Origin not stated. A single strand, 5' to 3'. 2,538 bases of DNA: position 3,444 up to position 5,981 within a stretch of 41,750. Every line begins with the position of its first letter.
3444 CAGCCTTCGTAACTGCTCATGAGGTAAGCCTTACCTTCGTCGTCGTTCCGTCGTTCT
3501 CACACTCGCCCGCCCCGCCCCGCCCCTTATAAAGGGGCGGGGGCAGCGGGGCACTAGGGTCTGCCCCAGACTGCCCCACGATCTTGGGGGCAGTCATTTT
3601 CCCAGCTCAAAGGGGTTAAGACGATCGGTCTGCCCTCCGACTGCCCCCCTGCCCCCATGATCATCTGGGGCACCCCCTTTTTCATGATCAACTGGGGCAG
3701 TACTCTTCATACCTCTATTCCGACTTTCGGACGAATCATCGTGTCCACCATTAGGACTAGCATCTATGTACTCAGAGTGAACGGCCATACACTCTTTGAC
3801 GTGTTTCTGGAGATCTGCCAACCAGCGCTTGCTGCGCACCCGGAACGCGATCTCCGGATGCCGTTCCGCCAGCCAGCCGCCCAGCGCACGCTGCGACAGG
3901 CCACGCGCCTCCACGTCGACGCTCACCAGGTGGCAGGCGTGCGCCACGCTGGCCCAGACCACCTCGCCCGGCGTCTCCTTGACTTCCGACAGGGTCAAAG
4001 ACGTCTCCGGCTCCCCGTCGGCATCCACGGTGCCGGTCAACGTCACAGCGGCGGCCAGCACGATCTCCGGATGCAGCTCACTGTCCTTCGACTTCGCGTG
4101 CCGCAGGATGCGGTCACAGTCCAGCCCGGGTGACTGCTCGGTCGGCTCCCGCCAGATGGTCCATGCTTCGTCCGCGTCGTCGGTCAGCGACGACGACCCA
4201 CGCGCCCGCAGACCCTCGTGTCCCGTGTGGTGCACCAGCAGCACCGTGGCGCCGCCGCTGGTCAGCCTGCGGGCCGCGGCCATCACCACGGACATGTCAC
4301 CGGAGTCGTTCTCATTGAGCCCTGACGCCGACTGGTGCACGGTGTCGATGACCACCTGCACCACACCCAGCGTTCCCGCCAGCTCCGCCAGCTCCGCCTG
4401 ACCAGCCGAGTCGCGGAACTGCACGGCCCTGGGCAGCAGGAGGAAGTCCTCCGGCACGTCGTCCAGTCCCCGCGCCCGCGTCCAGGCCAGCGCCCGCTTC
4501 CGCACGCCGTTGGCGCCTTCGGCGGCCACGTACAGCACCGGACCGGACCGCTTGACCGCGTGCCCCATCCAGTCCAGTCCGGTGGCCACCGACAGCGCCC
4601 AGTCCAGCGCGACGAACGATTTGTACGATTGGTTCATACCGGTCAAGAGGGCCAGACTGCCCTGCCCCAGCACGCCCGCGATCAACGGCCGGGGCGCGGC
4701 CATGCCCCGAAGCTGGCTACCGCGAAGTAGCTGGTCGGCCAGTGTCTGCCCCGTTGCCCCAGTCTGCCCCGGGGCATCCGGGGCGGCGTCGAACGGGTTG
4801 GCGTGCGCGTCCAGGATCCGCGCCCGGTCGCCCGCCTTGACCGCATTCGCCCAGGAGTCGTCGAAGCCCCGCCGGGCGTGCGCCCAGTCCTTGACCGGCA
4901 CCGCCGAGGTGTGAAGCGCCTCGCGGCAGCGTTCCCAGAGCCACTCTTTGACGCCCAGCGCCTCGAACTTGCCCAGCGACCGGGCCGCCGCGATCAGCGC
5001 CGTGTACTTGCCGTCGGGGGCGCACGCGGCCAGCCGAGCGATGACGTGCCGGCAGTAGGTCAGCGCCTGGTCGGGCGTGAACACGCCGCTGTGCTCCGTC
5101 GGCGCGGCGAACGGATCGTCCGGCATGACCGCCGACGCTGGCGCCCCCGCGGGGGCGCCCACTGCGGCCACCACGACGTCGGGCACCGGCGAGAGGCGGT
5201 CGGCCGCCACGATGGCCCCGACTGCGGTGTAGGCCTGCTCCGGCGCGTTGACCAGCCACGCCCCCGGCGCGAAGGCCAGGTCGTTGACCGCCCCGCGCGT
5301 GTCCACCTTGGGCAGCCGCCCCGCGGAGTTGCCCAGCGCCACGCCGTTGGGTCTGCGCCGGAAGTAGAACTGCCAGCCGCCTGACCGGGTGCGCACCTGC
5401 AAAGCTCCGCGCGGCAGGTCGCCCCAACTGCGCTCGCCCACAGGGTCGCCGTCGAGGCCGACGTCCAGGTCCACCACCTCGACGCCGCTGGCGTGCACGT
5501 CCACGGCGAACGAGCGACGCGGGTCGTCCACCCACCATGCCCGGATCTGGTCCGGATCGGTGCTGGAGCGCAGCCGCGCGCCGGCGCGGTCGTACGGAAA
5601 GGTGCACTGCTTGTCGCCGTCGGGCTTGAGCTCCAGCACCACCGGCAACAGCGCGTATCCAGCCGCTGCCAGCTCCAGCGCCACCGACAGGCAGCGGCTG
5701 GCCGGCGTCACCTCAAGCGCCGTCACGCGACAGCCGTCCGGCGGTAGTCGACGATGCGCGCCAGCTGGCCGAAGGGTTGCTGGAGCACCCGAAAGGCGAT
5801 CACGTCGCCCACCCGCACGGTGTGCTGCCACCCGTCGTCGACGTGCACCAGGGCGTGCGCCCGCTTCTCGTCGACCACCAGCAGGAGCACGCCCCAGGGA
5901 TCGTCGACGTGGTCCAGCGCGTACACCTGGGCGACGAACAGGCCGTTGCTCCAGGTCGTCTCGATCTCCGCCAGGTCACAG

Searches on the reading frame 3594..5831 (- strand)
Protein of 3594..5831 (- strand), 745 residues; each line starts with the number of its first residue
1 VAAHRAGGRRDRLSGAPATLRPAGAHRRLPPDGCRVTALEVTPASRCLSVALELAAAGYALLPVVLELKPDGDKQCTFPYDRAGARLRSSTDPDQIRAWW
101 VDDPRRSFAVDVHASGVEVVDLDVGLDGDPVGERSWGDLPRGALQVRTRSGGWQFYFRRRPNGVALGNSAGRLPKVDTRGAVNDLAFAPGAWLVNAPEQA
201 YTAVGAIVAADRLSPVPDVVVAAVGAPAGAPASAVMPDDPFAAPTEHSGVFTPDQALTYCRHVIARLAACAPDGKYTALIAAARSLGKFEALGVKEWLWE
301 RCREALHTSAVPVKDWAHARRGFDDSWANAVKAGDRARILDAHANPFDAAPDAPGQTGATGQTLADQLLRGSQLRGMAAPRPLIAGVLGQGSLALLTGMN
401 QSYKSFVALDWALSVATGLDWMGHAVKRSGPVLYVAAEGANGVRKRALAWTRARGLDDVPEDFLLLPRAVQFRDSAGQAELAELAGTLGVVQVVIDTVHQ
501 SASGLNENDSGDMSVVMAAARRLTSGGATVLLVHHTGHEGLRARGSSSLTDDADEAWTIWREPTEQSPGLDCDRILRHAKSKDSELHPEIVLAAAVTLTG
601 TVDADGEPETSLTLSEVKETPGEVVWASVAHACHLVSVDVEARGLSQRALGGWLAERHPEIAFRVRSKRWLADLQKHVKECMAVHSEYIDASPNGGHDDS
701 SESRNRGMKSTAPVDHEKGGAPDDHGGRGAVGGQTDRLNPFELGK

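Call 8: search_protein_families(library=pfam, proteins=[window:3594-5831:-], max_evalue=0.01)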
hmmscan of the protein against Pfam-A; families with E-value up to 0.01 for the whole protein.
window:3594-5831:- (745 aa): 2 families
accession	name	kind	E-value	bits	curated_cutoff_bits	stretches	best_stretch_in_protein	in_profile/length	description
PF13481.12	AAA_25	-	1.9e-32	112.9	27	1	378-540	20-194/195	AAA domain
PF09250.16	Prim-Pol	-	1.7e-17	64.7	22.8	1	51-217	1-156/158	Bifunctional DNA primase/polymerase, N-terminal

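Call 9: search_protein_families(library=phrogs, proteins=[window:3594-5831:-], max_evalue=0.001)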
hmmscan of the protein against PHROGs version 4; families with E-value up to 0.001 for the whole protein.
window:3594-5831:- (745 aa): 10 families
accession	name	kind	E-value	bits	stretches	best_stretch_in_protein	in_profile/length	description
phrog_2850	-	unknown function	1.1e-36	127.8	1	384-623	151-388/465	-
phrog_906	-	DNA, RNA and nucleotide metabolism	5.5e-33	115.7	1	363-559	499-696/872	DNA polymerase/primase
phrog_6012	-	DNA, RNA and nucleotide metabolism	8.2e-19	69.1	1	385-542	142-299/447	DNA helicase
phrog_3123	-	unknown function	3.1e-17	63.4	1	381-538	331-507/583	-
phrog_1284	-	unknown function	4.3e-12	47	1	383-536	27-184/306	-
phrog_3228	-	DNA, RNA and nucleotide metabolism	1.7e-11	44.2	1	382-566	365-560/766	replicative helicase-primase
phrog_239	-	DNA, RNA and nucleotide metabolism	6.3e-09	36.3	1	384-581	352-574/801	DNA primase/helicase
phrog_2597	-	DNA, RNA and nucleotide metabolism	7.5e-07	29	1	380-438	356-413/747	DNA primase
phrog_6357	-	unknown function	2e-05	25.1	1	383-559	23-187/321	-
phrog_5852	-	DNA, RNA and nucleotide metabolism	2.9e-05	24.5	1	57-181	77-209/242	DNA polymerase/primase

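Call 34: find_homologous_proteins(query=window:3594-5720:-, max_evalue=1e-20)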
Query window:3594-5720:- (708 aa): 38 proteins with E <= 1e-20 among 8000 candidates.
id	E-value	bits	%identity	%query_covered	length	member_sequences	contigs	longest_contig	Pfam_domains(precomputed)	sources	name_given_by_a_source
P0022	0.0e+0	1599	100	100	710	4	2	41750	PF09250.17,PF13481.13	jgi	-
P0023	2.1e-260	884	65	92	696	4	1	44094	PF09250.17,PF13481.13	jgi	jgi:hypothetical protein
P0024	5.2e-180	618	54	86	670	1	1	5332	PF09250.17,PF13481.13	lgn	-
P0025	3.0e-175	603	87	44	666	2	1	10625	PF09250.17,PF13481.13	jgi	-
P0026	1.3e-167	577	83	44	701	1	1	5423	PF09250.17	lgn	-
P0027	5.9e-130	453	45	91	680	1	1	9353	PF09250.17,PF13481.13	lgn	-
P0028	1.7e-126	441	43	94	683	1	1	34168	PF09250.17,PF13481.13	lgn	-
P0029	2.8e-119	418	42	96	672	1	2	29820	PF09250.17,PF13481.13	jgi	jgi:hypothetical protein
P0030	3.2e-108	381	42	91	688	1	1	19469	PF09250.17,PF13481.13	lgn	-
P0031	1.1e-44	171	36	53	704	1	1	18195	PF13481.13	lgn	-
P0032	1.6e-42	164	37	45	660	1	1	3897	PF13481.13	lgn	-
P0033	9.6e-41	158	42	34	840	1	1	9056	PF09250.17,PF13481.13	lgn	-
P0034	3.1e-39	153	42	34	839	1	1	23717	PF09250.17,PF13481.13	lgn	-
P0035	6.8e-39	152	40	37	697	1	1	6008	PF13481.13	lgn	-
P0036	4.5e-35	139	37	44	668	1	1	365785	PF09250.17,PF13481.13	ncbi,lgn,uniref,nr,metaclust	ncbi:AAA family ATPase [Mycolicibacterium fluoranthenivorans]|uniref:Bifunctional DNA primase/polyme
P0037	3.9e-32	129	38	36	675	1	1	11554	PF09250.17,PF13481.13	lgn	-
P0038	7.0e-32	129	39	34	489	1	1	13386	PF13481.13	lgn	-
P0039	2.1e-29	120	34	46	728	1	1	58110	PF13481.13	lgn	-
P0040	2.6e-29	120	39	30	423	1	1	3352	PF13481.13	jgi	jgi:hypothetical protein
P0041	3.6e-29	120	36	40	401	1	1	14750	PF13481.13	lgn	-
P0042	4.1e-29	120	39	35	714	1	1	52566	PF09250.17,PF13481.13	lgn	-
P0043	3.3e-27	113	41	28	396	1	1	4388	PF13481.13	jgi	jgi:hypothetical protein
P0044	2.7e-26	110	31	70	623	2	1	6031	PF09250.17,PF13481.13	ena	-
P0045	3.8e-26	110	42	28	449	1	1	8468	PF13481.13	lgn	-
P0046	4.5e-26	109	34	29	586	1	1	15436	PF09250.17,PF13481.13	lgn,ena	-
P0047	5.1e-26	109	44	26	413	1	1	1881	PF13481.13,PF22665.4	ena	-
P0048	7.1e-26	109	35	29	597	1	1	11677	PF09250.17,PF13481.13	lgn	-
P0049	1.2e-25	108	37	34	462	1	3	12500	PF13481.13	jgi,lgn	jgi:hypothetical protein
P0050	2.3e-25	107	41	28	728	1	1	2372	PF13481.13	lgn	-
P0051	2.7e-25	107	41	28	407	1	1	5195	PF13481.13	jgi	jgi:hypothetical protein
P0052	1.3e-24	105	37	26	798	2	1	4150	PF09250.17,PF13481.13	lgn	-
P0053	1.3e-24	105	31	71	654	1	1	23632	PF09250.17,PF13481.13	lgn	-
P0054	1.7e-24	104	41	31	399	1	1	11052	PF13481.13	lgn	-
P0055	8.1e-24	102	29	70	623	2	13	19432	PF09250.17,PF13481.13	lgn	-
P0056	1.4e-23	101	37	35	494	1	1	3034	PF00772.27,PF13481.13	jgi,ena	-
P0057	6.8e-23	99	35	32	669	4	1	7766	PF13662.13,PF13362.13,PF13481.13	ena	-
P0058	2.2e-22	97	29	75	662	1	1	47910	PF13481.13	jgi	jgi:AAA domain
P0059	3.8e-22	96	41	19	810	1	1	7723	PF09250.17,PF13481.13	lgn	-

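Call 58: find_encoding_contigs(protein=P0023, flank=7000, max_places=1)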
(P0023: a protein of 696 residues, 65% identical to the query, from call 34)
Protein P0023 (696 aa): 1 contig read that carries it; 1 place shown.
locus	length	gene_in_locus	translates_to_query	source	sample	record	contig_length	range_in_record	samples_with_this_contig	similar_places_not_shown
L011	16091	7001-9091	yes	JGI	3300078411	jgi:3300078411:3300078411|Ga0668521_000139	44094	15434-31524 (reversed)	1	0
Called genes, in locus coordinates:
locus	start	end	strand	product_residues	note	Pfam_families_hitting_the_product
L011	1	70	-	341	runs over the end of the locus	-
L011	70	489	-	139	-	-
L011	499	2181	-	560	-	PF00270:DEAD, PF04851:ResIII, PF00271:Helicase_C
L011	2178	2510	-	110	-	-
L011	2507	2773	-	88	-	-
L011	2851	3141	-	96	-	-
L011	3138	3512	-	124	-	-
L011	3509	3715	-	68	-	-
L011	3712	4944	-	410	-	-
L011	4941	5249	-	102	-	-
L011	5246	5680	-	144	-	-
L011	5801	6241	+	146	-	-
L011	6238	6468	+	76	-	-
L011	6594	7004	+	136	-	-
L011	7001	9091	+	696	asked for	PF09250:Prim-Pol, PF13481:AAA_25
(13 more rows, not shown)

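Call 59: find_encoding_contigs(protein=P0028, flank=7000, max_places=1)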
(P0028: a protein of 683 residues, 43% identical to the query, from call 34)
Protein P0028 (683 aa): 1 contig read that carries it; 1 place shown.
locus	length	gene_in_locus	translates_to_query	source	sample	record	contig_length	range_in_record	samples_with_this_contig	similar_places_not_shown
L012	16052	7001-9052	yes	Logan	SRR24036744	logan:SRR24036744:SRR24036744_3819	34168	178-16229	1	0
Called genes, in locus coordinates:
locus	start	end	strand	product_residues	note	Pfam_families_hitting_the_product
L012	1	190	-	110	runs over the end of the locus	-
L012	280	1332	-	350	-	-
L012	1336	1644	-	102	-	-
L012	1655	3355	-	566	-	PF00270:DEAD, PF04851:ResIII, PF00271:Helicase_C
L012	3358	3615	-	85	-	-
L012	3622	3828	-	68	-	-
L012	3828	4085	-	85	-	-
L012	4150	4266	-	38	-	-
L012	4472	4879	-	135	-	-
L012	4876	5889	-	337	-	-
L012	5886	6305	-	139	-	-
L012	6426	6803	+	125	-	-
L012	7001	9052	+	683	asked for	PF09250:Prim-Pol, PF13481:AAA_25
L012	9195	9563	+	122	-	-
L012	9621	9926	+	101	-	-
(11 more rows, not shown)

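Call 60: find_encoding_contigs(protein=P0029, flank=7000, max_places=1)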
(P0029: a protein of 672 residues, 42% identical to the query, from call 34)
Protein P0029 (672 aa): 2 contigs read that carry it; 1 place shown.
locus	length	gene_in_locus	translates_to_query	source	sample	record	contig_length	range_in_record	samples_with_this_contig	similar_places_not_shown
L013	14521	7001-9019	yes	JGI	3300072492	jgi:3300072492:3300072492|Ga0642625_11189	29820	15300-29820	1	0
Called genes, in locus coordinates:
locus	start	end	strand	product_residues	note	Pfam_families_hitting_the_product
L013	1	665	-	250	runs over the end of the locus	PF00271:Helicase_C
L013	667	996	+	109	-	-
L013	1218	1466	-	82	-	-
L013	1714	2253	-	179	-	PF00145:DNA_methylase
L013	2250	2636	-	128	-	-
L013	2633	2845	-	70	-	-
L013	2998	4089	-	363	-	-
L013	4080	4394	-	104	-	-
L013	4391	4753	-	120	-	-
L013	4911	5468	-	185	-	-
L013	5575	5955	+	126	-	-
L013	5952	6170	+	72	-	-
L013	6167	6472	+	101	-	-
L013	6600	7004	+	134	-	-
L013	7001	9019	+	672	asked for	PF09250:Prim-Pol, PF13481:AAA_25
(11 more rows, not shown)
